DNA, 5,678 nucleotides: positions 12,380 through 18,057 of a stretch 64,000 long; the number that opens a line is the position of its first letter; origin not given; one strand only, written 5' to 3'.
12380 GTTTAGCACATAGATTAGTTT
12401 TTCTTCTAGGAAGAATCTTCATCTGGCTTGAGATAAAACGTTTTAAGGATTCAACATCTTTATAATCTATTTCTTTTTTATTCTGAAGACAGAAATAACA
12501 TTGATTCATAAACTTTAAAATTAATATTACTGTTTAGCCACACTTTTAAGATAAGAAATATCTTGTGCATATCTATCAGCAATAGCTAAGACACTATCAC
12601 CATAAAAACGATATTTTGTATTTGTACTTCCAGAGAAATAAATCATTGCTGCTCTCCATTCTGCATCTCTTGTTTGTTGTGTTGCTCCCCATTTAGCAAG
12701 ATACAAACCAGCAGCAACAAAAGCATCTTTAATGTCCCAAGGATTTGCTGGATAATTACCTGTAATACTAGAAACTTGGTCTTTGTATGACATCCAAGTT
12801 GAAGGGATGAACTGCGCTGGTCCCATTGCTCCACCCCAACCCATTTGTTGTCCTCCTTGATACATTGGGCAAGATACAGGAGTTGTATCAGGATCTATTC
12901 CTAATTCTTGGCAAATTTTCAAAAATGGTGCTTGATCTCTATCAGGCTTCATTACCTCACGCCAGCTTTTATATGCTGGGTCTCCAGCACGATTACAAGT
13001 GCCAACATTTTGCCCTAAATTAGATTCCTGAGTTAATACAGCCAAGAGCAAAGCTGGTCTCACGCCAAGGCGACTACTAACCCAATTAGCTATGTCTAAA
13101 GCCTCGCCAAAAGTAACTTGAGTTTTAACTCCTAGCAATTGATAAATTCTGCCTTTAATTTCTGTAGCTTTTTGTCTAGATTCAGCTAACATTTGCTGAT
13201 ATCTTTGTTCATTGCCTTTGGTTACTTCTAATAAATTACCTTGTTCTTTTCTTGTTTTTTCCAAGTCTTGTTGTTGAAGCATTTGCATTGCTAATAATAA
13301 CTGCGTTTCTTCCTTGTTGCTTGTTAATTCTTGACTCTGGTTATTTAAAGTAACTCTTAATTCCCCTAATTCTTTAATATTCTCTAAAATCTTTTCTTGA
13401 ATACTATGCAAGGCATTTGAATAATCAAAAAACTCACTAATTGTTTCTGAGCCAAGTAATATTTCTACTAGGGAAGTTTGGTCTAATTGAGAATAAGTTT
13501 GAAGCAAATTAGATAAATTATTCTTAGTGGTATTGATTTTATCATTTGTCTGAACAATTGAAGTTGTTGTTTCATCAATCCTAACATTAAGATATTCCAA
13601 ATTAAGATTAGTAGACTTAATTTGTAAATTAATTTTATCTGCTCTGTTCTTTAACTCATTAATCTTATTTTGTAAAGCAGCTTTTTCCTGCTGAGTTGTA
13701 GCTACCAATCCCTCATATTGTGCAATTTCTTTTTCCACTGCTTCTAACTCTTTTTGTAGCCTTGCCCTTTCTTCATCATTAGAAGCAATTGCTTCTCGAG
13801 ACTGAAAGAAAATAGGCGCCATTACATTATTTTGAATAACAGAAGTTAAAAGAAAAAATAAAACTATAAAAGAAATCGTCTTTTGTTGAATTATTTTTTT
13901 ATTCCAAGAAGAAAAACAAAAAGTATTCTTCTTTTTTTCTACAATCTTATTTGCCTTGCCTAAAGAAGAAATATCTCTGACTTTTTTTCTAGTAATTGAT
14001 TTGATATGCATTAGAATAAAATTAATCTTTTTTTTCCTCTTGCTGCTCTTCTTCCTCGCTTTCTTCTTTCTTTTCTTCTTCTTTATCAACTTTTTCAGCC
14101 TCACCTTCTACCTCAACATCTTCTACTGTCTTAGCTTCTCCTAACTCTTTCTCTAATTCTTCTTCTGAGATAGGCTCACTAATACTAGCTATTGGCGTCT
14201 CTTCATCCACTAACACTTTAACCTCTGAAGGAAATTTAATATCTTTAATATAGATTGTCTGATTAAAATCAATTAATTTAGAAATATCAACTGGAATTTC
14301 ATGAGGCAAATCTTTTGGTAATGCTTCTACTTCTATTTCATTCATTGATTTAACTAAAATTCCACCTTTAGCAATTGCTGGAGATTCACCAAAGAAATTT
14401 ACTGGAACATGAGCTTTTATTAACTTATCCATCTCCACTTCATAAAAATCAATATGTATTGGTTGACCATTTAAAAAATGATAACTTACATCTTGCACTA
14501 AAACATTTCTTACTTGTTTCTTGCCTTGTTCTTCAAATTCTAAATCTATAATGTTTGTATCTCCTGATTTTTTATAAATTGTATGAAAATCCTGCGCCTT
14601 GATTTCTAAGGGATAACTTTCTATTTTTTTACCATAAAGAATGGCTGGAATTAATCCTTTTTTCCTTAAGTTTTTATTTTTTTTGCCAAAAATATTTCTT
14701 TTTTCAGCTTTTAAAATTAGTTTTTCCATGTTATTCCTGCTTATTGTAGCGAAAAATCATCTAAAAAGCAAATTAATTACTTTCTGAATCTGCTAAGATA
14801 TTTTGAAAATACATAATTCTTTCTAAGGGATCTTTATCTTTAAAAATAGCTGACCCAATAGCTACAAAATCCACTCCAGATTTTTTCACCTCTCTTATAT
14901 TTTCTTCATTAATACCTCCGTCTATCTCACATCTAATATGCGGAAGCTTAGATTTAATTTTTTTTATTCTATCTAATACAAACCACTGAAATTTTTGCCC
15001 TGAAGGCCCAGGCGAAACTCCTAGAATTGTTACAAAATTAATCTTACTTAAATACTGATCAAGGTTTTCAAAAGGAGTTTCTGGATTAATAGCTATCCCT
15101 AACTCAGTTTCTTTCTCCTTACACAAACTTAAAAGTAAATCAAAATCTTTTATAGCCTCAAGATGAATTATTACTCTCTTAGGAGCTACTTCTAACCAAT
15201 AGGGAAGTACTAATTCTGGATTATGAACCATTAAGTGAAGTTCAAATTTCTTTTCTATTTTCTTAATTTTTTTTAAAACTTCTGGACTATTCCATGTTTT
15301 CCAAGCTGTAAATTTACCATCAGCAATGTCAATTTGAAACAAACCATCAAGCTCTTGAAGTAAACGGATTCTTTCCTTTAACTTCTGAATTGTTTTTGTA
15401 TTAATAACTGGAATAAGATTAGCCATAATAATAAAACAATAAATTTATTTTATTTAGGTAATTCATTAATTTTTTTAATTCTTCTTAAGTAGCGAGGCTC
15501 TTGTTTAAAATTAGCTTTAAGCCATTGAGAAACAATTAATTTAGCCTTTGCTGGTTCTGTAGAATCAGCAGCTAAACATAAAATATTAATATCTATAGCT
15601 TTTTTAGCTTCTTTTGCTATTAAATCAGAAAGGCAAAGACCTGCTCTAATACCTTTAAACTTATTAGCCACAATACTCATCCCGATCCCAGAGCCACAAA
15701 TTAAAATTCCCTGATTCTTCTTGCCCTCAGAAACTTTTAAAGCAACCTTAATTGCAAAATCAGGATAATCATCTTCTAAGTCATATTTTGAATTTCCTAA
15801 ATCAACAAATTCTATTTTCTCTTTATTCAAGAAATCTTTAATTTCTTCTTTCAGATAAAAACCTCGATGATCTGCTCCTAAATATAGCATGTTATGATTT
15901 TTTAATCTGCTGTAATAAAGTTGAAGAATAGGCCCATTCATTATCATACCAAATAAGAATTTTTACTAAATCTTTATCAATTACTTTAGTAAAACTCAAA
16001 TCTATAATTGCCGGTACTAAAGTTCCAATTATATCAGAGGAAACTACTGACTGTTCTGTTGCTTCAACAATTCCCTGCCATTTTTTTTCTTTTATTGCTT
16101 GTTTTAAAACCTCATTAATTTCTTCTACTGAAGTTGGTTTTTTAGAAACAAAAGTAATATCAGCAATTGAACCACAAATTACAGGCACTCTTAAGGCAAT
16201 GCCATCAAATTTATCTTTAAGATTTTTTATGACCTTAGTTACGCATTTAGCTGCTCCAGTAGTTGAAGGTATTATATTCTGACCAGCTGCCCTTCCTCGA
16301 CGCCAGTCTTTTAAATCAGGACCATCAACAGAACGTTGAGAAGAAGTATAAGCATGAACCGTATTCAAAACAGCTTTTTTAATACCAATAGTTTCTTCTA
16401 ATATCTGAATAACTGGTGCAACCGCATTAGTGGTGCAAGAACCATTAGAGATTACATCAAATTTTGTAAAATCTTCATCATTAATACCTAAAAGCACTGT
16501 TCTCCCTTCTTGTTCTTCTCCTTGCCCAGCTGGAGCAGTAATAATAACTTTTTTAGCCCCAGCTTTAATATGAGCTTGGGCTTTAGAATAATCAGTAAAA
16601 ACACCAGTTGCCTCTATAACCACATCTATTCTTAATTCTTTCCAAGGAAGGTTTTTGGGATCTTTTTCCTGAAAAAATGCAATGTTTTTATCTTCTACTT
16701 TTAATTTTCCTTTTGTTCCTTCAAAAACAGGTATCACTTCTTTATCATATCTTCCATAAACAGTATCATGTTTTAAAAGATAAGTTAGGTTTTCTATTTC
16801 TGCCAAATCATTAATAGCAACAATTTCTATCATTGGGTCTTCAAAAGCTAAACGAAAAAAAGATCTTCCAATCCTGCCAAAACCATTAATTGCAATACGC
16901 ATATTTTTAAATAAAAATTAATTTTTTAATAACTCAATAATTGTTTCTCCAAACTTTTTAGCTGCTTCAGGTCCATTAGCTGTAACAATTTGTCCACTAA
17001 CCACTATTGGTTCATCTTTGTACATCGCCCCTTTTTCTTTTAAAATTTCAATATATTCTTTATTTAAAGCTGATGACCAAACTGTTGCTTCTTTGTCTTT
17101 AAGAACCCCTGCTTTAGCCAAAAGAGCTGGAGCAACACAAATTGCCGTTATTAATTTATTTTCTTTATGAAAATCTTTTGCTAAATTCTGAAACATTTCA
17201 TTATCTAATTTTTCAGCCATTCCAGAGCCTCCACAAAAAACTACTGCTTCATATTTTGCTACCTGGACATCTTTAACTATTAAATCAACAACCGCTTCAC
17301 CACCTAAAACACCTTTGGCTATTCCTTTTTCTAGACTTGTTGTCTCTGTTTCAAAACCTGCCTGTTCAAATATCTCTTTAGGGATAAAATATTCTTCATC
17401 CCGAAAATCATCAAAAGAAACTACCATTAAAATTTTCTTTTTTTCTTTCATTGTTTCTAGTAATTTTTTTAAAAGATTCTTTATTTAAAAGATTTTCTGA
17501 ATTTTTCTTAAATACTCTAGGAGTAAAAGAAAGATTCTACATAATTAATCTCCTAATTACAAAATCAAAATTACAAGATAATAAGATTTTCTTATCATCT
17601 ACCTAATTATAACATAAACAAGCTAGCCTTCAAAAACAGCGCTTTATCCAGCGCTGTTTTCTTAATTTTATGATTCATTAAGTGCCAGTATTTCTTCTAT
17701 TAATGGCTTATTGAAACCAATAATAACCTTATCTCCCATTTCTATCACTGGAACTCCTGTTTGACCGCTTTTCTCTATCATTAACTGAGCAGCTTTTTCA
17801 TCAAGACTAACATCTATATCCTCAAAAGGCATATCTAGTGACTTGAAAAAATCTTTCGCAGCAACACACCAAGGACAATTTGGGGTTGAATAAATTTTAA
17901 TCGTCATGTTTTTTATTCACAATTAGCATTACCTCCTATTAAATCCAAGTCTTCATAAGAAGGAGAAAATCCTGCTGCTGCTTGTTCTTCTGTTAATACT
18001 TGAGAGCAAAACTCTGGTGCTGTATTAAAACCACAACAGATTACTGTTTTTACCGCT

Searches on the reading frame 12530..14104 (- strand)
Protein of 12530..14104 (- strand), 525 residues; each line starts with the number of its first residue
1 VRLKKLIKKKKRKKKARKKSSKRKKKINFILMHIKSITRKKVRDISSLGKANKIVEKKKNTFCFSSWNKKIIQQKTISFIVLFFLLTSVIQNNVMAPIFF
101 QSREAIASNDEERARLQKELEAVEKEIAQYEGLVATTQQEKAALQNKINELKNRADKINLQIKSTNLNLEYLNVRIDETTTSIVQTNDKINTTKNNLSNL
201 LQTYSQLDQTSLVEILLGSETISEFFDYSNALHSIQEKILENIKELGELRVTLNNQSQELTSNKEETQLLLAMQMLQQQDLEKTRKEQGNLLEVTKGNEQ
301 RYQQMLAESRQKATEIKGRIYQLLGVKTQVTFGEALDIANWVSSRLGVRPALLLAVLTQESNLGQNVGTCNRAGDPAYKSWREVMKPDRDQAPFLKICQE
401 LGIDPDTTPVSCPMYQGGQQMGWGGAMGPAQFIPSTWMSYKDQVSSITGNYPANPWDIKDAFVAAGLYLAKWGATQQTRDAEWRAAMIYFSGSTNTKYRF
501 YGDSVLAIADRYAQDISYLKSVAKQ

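Call 65: search_protein_families(library=pfam, proteins=[window:12530-14104:-], max_evalue=0.01)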
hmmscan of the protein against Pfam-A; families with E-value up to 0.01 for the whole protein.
window:12530-14104:- (525 aa): 2 families
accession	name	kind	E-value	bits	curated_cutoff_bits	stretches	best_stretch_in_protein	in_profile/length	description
PF13406.11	SLT_2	-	4.2e-08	33.2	24.3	1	341-476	79-203/292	Transglycosylase SLT domain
PF05266.19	DUF724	-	0.0092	16.3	38.4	1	104-170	116-182/188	Protein of unknown function (DUF724)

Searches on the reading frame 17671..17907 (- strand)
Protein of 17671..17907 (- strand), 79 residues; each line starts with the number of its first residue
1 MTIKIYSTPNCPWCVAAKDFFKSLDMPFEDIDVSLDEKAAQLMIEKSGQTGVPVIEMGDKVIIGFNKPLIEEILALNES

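Call 65: search_protein_families(library=pfam, proteins=[window:17671-17907:-], max_evalue=0.01)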
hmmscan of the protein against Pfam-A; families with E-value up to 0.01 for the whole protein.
window:17671-17907:- (79 aa): 3 families
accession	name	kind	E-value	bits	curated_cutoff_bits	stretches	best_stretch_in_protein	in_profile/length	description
PF00462.30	Glutaredoxin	-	1.2e-16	61.1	22.9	1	3-62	1-60/60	Glutaredoxin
PF13417.12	GST_N_3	-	0.00075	20.2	22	1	6-63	2-58/75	Glutathione S-transferase, N-terminal domain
PF05768.20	Glrx-like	-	0.0031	18.3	26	1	3-59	2-57/77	Glutaredoxin-like domain (DUF836)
